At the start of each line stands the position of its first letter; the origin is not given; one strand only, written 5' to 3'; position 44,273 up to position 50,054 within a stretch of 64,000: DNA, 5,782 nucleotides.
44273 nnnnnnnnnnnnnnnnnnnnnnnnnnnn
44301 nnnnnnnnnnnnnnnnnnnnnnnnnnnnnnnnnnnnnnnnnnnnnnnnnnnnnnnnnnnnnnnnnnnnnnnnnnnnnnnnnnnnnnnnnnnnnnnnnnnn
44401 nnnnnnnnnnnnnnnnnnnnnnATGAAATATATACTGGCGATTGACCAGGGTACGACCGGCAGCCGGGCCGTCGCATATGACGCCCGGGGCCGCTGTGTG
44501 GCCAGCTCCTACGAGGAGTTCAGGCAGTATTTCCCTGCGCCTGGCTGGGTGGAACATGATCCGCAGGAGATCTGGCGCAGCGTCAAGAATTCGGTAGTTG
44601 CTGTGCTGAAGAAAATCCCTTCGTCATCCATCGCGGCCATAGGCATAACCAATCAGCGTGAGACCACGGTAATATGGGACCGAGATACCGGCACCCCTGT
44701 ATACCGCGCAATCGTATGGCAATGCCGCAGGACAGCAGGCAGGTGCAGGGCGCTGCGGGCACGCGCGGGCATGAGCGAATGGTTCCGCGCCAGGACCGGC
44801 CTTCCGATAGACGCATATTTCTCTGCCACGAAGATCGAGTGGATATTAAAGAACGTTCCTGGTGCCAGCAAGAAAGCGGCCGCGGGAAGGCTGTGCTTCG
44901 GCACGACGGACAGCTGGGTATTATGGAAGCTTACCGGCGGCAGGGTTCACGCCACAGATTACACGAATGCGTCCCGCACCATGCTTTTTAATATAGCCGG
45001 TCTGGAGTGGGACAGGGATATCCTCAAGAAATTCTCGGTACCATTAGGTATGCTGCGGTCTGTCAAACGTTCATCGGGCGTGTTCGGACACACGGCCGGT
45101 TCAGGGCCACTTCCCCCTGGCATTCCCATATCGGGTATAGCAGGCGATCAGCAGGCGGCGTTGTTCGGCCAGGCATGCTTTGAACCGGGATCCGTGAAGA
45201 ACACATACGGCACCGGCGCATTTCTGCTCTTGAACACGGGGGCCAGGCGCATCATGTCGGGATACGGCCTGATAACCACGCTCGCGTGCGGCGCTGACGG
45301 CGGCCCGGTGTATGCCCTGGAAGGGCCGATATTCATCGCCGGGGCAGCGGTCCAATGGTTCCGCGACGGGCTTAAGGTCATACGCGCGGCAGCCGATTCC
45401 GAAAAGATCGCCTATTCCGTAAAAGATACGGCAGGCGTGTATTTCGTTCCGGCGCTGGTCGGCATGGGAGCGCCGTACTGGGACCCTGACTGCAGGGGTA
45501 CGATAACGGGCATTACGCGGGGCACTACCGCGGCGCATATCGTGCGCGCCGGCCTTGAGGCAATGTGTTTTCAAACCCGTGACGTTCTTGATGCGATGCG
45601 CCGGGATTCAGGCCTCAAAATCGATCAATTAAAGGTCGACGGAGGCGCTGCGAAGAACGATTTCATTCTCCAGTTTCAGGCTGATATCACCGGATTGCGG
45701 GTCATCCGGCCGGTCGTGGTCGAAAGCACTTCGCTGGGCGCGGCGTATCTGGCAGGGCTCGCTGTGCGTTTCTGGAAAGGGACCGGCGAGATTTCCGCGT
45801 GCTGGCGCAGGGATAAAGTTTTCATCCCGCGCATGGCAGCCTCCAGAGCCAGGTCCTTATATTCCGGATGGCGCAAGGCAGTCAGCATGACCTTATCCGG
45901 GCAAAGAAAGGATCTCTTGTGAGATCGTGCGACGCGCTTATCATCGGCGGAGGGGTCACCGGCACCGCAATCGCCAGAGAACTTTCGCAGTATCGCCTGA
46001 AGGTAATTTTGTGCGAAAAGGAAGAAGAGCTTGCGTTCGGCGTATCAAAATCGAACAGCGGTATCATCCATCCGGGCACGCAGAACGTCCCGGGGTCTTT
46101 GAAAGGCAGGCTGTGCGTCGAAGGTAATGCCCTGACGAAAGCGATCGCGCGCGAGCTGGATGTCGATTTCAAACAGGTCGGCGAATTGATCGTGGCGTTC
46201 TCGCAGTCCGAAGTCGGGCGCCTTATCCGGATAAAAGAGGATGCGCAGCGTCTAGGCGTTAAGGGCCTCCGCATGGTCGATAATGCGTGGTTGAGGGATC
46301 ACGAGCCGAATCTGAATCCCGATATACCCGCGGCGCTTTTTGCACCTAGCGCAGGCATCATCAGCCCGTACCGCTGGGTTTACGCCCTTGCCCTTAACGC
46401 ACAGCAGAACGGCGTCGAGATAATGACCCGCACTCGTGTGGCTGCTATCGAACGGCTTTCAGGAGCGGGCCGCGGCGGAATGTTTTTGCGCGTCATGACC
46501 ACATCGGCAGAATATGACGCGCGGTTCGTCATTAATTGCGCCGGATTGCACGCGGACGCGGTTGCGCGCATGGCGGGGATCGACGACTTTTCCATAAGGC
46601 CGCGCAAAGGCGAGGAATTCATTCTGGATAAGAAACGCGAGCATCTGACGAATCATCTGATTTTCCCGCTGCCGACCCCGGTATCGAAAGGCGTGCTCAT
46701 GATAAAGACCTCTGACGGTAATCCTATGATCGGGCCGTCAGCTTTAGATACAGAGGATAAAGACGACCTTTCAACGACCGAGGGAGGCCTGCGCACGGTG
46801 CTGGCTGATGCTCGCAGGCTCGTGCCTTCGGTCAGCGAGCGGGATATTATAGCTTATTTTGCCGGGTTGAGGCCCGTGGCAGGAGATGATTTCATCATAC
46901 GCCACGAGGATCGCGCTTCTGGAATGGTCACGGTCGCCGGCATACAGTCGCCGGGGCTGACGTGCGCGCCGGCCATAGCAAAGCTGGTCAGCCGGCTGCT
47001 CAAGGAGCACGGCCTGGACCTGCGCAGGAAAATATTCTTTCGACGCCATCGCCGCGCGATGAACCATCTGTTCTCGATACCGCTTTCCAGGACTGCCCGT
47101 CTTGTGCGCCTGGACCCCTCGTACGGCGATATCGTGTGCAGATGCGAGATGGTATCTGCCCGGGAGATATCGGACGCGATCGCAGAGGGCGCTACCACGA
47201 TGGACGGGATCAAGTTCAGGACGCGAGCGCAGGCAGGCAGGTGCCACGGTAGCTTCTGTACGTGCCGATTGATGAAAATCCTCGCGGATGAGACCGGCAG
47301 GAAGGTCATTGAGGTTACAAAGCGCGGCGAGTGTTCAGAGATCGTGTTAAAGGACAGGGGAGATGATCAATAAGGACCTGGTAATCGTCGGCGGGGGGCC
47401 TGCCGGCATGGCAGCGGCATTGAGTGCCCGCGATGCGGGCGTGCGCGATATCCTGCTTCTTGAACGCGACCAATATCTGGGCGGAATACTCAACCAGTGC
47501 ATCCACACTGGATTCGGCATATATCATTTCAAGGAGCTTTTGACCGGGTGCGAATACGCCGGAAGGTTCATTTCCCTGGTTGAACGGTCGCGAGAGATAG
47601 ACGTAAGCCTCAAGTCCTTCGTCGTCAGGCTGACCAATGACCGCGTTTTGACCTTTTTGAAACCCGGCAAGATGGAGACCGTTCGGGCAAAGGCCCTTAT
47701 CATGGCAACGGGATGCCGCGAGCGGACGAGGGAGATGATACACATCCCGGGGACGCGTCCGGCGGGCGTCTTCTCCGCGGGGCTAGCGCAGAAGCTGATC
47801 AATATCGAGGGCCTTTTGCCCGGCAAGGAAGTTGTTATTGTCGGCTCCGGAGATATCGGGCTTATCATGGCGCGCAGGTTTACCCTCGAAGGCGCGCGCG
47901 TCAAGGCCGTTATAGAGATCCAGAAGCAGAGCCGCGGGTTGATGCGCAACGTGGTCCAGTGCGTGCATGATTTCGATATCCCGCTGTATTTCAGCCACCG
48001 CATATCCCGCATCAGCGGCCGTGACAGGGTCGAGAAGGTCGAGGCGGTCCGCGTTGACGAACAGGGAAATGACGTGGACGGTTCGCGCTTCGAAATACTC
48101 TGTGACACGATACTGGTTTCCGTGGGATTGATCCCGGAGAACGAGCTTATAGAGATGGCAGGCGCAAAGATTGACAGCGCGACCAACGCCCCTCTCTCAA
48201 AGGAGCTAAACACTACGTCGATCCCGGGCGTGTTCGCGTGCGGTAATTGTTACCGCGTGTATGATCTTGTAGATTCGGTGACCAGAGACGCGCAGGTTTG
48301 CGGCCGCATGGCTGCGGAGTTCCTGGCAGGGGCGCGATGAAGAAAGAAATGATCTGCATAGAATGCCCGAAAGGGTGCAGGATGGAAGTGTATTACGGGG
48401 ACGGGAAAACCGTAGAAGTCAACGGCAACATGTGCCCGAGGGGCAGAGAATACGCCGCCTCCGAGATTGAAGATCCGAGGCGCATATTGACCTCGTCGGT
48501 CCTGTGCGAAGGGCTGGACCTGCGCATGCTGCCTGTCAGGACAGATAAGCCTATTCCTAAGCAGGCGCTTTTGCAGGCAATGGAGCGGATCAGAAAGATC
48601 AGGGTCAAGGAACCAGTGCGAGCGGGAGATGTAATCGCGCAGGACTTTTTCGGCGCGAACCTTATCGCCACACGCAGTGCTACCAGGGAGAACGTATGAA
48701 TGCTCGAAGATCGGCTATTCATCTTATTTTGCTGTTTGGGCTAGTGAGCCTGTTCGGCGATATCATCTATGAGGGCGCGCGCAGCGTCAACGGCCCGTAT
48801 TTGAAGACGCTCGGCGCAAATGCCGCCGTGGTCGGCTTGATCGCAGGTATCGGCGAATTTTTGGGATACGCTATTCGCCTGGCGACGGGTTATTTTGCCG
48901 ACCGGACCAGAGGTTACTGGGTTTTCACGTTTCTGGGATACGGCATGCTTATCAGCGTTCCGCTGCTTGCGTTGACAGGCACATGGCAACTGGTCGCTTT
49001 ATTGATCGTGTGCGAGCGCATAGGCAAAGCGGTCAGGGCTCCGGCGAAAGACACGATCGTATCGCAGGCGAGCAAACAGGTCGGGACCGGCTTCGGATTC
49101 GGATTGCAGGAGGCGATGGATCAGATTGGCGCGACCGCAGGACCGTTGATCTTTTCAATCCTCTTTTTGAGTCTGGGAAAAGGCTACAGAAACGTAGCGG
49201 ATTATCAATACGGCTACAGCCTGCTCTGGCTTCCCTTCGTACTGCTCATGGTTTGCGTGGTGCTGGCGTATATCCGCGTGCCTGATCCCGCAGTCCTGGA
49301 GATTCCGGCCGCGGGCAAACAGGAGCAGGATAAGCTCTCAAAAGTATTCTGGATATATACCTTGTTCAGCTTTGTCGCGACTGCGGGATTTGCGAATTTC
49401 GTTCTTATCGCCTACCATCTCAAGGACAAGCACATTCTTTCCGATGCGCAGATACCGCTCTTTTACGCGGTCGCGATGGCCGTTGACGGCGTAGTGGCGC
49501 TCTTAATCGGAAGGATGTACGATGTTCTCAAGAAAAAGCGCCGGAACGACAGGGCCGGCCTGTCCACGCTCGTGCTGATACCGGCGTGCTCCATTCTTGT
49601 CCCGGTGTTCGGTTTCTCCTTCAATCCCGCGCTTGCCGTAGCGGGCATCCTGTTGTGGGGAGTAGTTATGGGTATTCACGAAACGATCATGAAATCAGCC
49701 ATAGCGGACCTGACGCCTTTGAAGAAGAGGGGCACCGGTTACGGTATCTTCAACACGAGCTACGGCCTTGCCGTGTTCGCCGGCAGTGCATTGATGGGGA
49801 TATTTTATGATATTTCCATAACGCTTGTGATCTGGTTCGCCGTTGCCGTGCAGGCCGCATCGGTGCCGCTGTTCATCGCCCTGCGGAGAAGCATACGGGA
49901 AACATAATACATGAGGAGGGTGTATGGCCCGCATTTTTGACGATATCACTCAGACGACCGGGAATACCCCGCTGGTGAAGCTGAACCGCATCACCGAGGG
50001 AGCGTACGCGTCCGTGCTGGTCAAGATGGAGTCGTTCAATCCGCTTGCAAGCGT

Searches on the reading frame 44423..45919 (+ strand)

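Call 67: search_protein_families(library=pfam, proteins=[window:44423-45919:+], max_evalue=0.00001)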
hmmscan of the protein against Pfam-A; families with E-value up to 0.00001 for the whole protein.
window:44423-45919:+ (499 aa): 2 families
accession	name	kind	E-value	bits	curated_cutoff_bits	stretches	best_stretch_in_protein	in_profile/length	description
PF00370.27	FGGY_N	-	1.3e-73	248.1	28.8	1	3-249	1-245/245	FGGY family of carbohydrate kinases, N-terminal domain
PF02782.22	FGGY_C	-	1.7e-46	159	27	1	259-447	2-197/198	FGGY family of carbohydrate kinases, C-terminal domain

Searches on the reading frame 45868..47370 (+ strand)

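Call 67: search_protein_families(library=pfam, proteins=[window:45868-47370:+], max_evalue=0.00001)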
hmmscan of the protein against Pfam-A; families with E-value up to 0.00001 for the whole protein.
window:45868-47370:+ (501 aa): 4 families
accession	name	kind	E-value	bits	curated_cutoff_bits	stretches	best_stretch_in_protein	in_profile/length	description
PF01266.30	DAO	-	4.5e-71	240.7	27.9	1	22-376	1-352/353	FAD dependent oxidoreductase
PF04324.20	Fer2_BFD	-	1.4e-11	45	26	1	422-473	1-49/50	BFD-like [2Fe-2S] binding domain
PF07992.20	Pyr_redox_2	-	4.2e-07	30.1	26.1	0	22-57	2-37/291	Pyridine nucleotide-disulphide oxidoreductase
PF00070.33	Pyr_redox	-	6.1e-06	27.1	22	0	23-55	2-34/82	Pyridine nucleotide-disulphide oxidoreductase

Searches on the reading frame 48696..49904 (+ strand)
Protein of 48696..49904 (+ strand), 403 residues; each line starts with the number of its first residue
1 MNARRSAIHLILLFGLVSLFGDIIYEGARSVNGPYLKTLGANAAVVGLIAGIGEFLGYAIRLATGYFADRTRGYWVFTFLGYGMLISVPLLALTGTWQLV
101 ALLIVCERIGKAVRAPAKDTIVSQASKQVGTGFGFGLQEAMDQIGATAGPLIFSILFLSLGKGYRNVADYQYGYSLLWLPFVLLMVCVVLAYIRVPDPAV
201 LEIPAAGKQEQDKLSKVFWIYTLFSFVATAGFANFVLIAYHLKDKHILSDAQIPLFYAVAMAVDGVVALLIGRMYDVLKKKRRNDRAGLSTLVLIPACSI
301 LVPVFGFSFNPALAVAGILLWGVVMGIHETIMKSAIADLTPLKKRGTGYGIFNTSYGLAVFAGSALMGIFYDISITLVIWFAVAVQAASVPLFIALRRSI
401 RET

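Call 67: search_protein_families(library=pfam, proteins=[window:48696-49904:+], max_evalue=0.00001)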
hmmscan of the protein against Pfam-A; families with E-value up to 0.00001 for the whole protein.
window:48696-49904:+ (403 aa): 1 family
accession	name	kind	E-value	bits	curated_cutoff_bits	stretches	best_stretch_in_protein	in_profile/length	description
PF07690.21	MFS_1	-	4.3e-33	115.1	33.4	2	35-363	22-346/347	Major Facilitator Superfamily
